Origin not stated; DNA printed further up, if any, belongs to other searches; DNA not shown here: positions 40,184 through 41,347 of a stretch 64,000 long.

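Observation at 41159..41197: Every PhyH paralog ends in a MinD-like amphipathic membrane-targeting tail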

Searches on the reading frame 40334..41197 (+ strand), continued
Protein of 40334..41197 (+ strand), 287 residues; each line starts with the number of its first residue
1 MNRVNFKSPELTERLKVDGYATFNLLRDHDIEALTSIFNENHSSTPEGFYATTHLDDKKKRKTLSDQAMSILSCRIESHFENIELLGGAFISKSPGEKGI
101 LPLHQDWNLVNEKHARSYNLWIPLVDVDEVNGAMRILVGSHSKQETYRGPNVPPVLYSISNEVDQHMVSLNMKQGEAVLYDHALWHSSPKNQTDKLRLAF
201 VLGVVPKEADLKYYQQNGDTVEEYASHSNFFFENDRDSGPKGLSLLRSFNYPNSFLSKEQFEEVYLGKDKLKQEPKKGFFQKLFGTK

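Call 29: find_encoding_contigs(protein=P0122, flank=10000, max_places=3)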
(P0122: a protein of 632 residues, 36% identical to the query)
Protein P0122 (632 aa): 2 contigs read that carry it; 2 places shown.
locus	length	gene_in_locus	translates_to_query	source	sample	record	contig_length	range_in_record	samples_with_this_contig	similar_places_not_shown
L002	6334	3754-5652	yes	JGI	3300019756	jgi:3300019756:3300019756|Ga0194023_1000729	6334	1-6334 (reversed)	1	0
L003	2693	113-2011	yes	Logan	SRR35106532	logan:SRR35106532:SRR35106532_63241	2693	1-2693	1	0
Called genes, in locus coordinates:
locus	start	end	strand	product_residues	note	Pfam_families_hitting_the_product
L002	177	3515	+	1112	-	PF08309:LVIVD (faint), PF13620:CarboxypepD_reg (faint), PF13715:CarbopepD_reg_2 (faint), PF19081:Ig_7 (faint), PF18962:Por_Secre_tail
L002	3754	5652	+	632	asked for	PF05721:PhyH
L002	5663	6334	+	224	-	?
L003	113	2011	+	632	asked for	PF05721:PhyH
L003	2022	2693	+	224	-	?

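Call 30: find_related_loci(query=A1, collection=genome_contigs, flank=10000)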
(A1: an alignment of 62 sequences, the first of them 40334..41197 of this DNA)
Query A1 (287 aa) in genome_contigs; peptide patterns used: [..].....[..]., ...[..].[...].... (x = any residue, [..] = any of these).
173 stretches matched a pattern; 148 encode a relative of the query (tblastn E <= 1e-3); the best 80 are kept; 80 distinct loci.
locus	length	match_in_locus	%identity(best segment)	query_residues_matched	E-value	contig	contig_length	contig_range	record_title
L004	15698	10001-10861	84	1-287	1e-170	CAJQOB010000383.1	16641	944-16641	MAG: uncultured Flavobacteriales bacterium isolate 10_20180426_Bin_METABAT_33 genome assembly, contig: c_000003079142, w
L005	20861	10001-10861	79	1-287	1e-160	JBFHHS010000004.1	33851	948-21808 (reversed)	MAG: Crocinitomicaceae bacterium isolate Mix_sand07.2021.05.G.19 k141_2766701_length_33851_cov_11.3588, whole genome sho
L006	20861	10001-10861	80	1-287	2e-160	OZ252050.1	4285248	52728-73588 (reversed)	MAG: Crocinitomicaceae bacterium isolate a728cfb8-245c-4e64-8229-4316d59fef07 genome assembly, chromosome: 1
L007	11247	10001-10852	81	1-284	2e-159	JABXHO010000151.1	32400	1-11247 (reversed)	MAG: Flavobacteriales bacterium isolate HF-Dia22 c_000000005527, whole genome shotgun sequence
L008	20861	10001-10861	85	1-287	9e-170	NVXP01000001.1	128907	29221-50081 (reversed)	MAG: Fluviicola sp. isolate NORP8 Contig_source1383C_378, whole genome shotgun sequence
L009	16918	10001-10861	79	1-287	5e-157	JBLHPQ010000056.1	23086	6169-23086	MAG: Flavobacteriaceae bacterium isolate 3300055526_67 Ga0535637_0001813, whole genome shotgun sequence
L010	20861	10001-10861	79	1-287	2e-156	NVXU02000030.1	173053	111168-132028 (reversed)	MAG: Fluviicola sp. isolate NORP3 CoAssembly_1496341, whole genome shotgun sequence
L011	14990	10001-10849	66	1-284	4e-127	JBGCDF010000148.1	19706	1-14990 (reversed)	MAG: Crocinitomicaceae bacterium isolate SGMAG-82 contig148, whole genome shotgun sequence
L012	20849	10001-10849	66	1-284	4e-126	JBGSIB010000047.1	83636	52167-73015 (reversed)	MAG: Crocinitomicaceae bacterium isolate JTS-AC119 k141_2391295, whole genome shotgun sequence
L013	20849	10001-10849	64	1-284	3e-122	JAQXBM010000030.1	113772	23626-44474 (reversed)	MAG: Crocinitomicaceae bacterium isolate cluster4_bin.2 k119_420527, whole genome shotgun sequence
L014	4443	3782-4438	80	1-219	2e-121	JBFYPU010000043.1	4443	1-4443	MAG: Crocinitomicaceae bacterium isolate PPR_0163 PPR_0163_bin.49.fa_k121_538100, whole genome shotgun sequence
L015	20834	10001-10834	60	1-280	6e-111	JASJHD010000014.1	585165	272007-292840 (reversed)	MAG: Crocinitomicaceae bacterium isolate ArS5.bin.52 ArvSed_k141_1953262, whole genome shotgun sequence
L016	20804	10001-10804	62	1-268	3e-109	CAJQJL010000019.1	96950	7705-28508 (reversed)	MAG: uncultured Flavobacteriales bacterium isolate 0.2_20180502_Bin_72_1 genome assembly, contig: c_000000000134, whole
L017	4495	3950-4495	78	1-182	3e-96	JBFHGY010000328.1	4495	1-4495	MAG: Crocinitomicaceae bacterium isolate Mix_sand07.2021.05.G.167 k141_195466_length_4495_cov_25.2290, whole genome shot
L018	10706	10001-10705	61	1-235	4e-94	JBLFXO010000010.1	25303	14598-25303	MAG: Arenicella sp. isolate 3300053784_89 Ga0535638_0001682, whole genome shotgun sequence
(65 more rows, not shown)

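Call 53: search_protein_families(library=ncbifam, proteins=[window:40334-41197:+], max_evalue=0.001)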
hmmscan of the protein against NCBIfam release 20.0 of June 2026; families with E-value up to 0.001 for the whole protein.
window:40334-41197:+ (287 aa): 3 families
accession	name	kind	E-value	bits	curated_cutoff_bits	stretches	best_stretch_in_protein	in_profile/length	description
TIGR04324.1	SpoChoClust_2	subfamily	3e-07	30.3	150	1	98-200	108-208/248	sporadic carbohydrate cluster 2OG-Fe(II) oxygenase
TIGR01762.1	chlorin-enz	subfamily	8.6e-06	25.3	226.3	0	166-226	207-265/288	chlorinating enzyme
TIGR04436.1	SpoChoClust_3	subfamily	0.00021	20.6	200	1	101-222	109-218/300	putative 2OG-Fe(II) oxygenase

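Call 58: find_encoding_contigs(protein=window:40334-41197:+, flank=1000, max_places=2)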
Protein window:40334-41197:+ (287 aa): no gene with exactly this product is on record in the collection.

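Call 59: list_cluster_members(proteins=[P0001, P0268])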
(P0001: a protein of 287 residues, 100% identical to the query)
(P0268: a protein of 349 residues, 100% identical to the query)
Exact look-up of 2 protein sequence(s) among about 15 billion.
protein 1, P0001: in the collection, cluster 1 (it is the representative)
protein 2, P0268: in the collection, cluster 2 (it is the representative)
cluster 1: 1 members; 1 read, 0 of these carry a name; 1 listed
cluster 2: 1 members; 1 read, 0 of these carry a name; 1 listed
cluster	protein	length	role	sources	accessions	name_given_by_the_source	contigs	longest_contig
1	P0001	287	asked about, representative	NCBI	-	-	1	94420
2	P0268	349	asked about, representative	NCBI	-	-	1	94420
